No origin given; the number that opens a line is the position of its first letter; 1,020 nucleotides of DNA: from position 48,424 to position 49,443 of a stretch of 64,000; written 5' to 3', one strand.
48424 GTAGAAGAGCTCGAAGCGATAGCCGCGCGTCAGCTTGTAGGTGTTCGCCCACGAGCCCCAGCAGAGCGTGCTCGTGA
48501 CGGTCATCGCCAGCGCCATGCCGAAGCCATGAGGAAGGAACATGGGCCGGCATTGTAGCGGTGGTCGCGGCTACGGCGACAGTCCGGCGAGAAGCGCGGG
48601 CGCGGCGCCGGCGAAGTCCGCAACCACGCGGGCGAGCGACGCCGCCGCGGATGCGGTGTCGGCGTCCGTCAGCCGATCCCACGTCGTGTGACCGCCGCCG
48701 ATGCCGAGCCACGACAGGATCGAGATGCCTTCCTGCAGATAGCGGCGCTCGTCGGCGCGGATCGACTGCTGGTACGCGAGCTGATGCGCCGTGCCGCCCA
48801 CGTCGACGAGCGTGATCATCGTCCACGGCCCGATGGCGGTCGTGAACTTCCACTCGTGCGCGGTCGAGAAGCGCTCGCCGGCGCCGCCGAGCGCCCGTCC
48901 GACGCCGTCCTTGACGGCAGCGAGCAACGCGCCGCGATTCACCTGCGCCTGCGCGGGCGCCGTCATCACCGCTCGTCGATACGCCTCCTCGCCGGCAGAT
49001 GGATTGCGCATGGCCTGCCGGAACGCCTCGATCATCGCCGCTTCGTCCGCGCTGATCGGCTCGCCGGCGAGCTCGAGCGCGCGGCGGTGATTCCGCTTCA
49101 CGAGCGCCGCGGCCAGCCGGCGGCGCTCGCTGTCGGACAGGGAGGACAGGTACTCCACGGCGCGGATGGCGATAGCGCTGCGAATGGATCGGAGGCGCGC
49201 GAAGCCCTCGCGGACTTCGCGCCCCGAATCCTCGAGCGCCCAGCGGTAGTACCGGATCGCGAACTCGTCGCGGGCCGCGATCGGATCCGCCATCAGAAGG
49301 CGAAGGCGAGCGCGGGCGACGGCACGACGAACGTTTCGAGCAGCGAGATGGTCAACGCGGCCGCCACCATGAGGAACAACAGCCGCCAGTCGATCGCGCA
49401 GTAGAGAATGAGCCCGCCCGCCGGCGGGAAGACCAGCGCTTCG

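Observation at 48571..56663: Stand-alone, Sec-type giant RHS polymorphic toxin with a translationally coupled downstream gene and no dedicated secretion machinery nearby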

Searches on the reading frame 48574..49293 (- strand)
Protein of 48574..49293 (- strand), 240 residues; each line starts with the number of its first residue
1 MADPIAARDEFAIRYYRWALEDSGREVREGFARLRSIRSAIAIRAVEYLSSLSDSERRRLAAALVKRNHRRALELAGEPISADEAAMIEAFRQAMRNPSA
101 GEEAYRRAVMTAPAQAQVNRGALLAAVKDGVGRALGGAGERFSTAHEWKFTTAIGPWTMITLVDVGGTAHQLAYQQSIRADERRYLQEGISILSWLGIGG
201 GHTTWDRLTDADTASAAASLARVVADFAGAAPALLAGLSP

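Call 5: search_protein_families(library=pfam, proteins=[window:48574-49293:-], max_evalue=0.01)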
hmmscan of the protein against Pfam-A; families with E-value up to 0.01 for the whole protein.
window:48574-49293:- (240 aa): 0 families

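Call 6: search_protein_families(library=ncbifam, proteins=[window:48574-49293:-], max_evalue=0.01)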
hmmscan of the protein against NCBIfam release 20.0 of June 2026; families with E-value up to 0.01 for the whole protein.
window:48574-49293:- (240 aa): 0 families

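Call 7: find_encoding_contigs(protein=window:48574-49293:-, flank=10000, max_places=6)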
Protein window:48574-49293:- (240 aa): 3 contigs read that carry it; 3 places shown.
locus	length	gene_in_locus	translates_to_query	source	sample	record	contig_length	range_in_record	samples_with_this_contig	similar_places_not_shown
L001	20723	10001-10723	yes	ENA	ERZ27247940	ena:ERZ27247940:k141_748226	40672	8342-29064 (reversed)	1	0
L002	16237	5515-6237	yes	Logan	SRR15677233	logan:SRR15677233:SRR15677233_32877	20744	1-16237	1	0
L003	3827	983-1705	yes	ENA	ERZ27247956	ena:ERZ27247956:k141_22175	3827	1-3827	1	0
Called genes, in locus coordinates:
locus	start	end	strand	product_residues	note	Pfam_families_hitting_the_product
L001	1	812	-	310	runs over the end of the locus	PF00294:PfkB, PF08543:Phos_pyr_kin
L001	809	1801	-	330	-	PF01156:IU_nuc_hydro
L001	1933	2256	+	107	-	PF13517:FG-GAP_3 (faint)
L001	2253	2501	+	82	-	-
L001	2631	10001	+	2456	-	PF18911:PKD_4, PF22352:K319L-like_PKD, PF18911:PKD_4, PF22352:K319L-like_PKD, PF18911:PKD_4, PF22352:K319L-like_PKD, PF18911:PKD_4, PF22352:K319L-like_PKD, +22 more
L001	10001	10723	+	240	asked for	-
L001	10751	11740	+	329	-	PF07168:Ureide_permease, PF06800:Sugar_transport (weak)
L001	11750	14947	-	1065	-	PF01734:Patatin, PF11856:DUF3376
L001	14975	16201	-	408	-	-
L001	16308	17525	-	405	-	PF00149:Metallophos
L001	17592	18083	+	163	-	-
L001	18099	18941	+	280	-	PF01471:PG_binding_1 (weak)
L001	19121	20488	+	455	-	PF00155:Aminotran_1_2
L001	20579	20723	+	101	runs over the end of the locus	-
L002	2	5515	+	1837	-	?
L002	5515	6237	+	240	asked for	-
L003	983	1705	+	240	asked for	-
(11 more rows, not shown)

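Call 18: find_homologous_proteins(query=window:48574-49293:-, max_evalue=0.01)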
Query window:48574-49293:- (240 aa): 15 proteins with E <= 0.01 among 8000 candidates.
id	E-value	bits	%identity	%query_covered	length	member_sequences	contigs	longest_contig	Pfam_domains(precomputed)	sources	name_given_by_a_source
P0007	6.3e-146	502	100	100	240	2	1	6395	-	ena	-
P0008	1.1e-76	276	55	100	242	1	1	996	-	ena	-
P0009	1.2e-73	266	56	99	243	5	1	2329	-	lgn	-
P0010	3.3e-73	264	54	100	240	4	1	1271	-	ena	-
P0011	4.5e-71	257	54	97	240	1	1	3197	-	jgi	jgi:hypothetical protein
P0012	1.4e-69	252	52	99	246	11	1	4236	-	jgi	jgi:hypothetical protein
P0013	1.6e-67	246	51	98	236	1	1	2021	-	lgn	-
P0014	8.1e-67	243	51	99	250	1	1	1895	-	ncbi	-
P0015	6.4e-66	240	54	90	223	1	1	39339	-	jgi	jgi:hypothetical protein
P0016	3.8e-64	235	52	98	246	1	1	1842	-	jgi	jgi:hypothetical protein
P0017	1.4e-63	233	54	98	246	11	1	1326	-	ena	-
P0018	1.7e-61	226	49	98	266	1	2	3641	-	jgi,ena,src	-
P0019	1.9e-61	226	50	98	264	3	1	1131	-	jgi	-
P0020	1.0e-22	99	37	97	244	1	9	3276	-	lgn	-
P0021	5.9e-15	74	31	93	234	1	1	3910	-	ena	-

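Call 20: find_encoding_contigs(protein=P0015, flank=10000, max_places=3)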
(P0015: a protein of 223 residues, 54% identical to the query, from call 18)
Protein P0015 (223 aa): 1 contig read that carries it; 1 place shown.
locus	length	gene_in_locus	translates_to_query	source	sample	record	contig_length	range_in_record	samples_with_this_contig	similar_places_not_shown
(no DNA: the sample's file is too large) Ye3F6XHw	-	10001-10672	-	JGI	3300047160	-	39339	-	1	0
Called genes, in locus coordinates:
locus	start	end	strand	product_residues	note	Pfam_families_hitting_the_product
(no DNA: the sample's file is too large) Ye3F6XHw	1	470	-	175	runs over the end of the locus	PF00578:AhpC-TSA, PF08534:Redoxin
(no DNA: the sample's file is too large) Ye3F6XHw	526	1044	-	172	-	PF25087:GMPPB_C (faint), PF25084:LbH_EIF2B (weak), PF00132:Hexapep (weak), PF14602:Hexapep_2 (weak)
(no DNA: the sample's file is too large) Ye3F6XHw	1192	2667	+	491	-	PF00478:IMPDH, PF00571:CBS, PF03060:NMO (weak)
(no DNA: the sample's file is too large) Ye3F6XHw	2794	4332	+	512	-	PF00117:GATase, PF07722:Peptidase_C26 (weak), PF02540:NAD_synthase (faint), PF00958:GMP_synt_C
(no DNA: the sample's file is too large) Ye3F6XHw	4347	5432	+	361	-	PF02627:CMD (faint)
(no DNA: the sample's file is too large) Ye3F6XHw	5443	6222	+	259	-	PF00211:Guanylate_cyc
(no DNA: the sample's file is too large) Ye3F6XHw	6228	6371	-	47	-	-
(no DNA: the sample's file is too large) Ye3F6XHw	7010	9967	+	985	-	PF05170:AsmA, PF05359:DUF748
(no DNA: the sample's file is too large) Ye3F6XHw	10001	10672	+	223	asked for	-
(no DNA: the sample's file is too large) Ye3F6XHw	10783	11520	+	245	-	-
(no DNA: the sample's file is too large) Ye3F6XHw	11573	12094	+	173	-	-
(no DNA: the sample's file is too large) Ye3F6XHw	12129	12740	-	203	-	-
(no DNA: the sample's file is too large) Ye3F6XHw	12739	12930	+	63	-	-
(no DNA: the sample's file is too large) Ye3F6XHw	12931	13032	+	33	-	-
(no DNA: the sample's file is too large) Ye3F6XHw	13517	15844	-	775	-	PF00526:Dicty_CTDC (weak)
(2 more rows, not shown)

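Call 42: find_related_loci(query=A3, collection=metagenome_contigs, flank=6000)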
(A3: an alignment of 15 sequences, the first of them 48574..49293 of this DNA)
Query A3 (240 aa) in metagenome_contigs; peptide patterns used: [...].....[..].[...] (x = any residue, [..] = any of these).
52 stretches matched a pattern; 27 encode a relative of the query (tblastn E <= 1e-3); 27 distinct loci.
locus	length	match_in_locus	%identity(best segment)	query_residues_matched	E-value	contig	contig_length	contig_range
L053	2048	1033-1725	55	9-240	5e-83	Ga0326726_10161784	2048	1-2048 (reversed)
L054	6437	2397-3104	53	4-240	3e-76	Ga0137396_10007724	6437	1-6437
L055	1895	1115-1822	51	3-240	9e-76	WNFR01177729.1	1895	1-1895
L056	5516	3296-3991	49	7-240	7e-71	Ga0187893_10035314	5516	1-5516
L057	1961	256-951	50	7-240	4e-72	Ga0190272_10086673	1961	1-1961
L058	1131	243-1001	50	5-240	3e-74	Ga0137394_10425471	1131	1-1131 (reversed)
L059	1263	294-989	53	6-240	9e-73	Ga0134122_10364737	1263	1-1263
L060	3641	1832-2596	49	5-240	5e-68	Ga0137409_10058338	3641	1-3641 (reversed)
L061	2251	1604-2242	50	3-217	2e-65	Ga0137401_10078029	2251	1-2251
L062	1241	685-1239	52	6-191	1e-63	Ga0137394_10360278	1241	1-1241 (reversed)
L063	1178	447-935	50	9-171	1e-49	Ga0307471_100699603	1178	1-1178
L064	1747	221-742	49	6-180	1e-42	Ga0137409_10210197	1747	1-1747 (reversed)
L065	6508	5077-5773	54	7-240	1e-41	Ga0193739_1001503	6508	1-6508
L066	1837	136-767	55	7-240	1e-36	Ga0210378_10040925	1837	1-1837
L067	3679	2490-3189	57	2-240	1e-56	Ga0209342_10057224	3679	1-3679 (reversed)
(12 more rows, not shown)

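Call 67: predict_structure(alignment_id=A3)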
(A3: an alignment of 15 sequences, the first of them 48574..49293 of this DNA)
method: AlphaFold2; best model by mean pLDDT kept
length: 240 residues; sequences in the alignment: 15
mean_pLDDT: 93.2   pTM: 0.89
mean pLDDT of the five models: 93.2, 92.2, 92.1, 91.0, 90.0
residues with pLDDT >= 90: 194; 70-90: 44; 50-70: 2; < 50: 0
segments of 3 or more residues with pLDDT < 50: none
pLDDT, mean of each block of 10 residues (from residue 1): 83 98 97 95 95 97 97 97 98 90 84 84 95 92 90 96 88 96 91 95 93 96 96 95
secondary structure, 60 per line:
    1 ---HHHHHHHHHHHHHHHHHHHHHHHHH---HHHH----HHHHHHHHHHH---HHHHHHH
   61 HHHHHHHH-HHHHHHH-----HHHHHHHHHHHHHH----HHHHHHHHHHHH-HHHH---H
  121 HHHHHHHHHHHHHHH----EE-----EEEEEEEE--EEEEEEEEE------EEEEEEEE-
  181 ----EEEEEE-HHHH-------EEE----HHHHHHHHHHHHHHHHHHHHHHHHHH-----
elements in order: H4-28 H32-35 H40-50 H54-68 H70-76 H82-95 H100-111 H113-116 H120-135 E147-154 E157-165 E172-179 E185-190 H192-195 E203-205 H210-235

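Call 70: fold_search(model_id=the predicted structure, library=pdb)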
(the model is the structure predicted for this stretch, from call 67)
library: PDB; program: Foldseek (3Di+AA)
matches with E <= 10: 193; with E <= 0.001: 0
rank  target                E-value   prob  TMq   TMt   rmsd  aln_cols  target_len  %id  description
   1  7yfz_h                6.2e-01  0.16  0.14  0.27   8.7        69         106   19  Cyanophage Pam3 baseplate proteins (released 2023-01-18)
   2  3eq1_A                6.5e-01  0.16  0.16  0.13  16.9       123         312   10  The Crystal Structure of Human Porphobilinogen Deaminase at 2.8A resolution (released 2009-03-03)
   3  8pnd_B                8.4e-01  0.16  0.18  0.14  17.2       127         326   12  The ES3 intermediate of hydroxymethylbilane synthase R167Q variant (released 2023-11-01)
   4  6szw_B                8.4e-01  0.08  0.16  0.20  19.5       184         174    8  Asymmetric complex of Factor XII and kininogen with gC1qR/C1QBP/P32 is governed by allostery (released 2020-07-22)
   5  5m7f_B                1.0e+00  0.14  0.16  0.13  14.7       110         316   12  Human porphobilinogen deaminase in complex with DPM cofactor (released 2017-11-15)
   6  7ccz_A                1.0e+00  0.14  0.17  0.13  17.4       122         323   13  Crystal structure of the ES2 intermediate form of human hydroxymethylbilane synthase (released 2021-03-17)
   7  1ypn                  1.1e+00  0.18  0.16  0.14  14.9       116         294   12  REDUCED FORM HYDROXYMETHYLBILANE SYNTHASE (K59Q MUTANT) CRYSTAL STRUCTURE AFTER 2 HOURS IN A FLOW CELL DETERMINED BY TIM (released 1999-03-02)
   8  7aaj_B                1.1e+00  0.12  0.16  0.13  17.1       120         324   12  Human porphobilinogen deaminase in complex with cofactor (released 2021-02-17)
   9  5bun_A                1.1e+00  0.05  0.16  0.10  36.4       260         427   11  Crystal structure of an antigenic outer membrane protein ST50 from Salmonella Typhi (released 2015-12-23)
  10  7ccy_C                1.3e+00  0.18  0.17  0.14  16.7       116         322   13  Crystal structure of the 2-iodoporphobilinogen-bound holo form of human hydroxymethylbilane synthase (released 2021-03-17)
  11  7aak_B                1.4e+00  0.13  0.17  0.13  16.4       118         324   14  Human porphobilinogen deaminase R173W mutant crystallized in the ES2 intermediate state (released 2021-02-17)
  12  7aak_A                1.4e+00  0.12  0.16  0.12  16.2       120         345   12  Human porphobilinogen deaminase R173W mutant crystallized in the ES2 intermediate state (released 2021-02-17)
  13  7cd0_A                1.5e+00  0.10  0.16  0.13  16.8       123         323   12  Crystal structure of the 2-iodoporphobilinogen-bound ES2 intermediate form of human hydroxymethylbilane synthase (released 2021-03-17)
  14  2ypn                  1.6e+00  0.15  0.16  0.14  14.8       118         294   12  Hydroxymethylbilane synthase (released 1999-02-02)
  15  9icz_A                1.6e+00  0.12  0.16  0.14   8.7        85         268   12  C-Methyltransferase SeMT from Saccharopolyspora erythraea (released 2025-12-10)
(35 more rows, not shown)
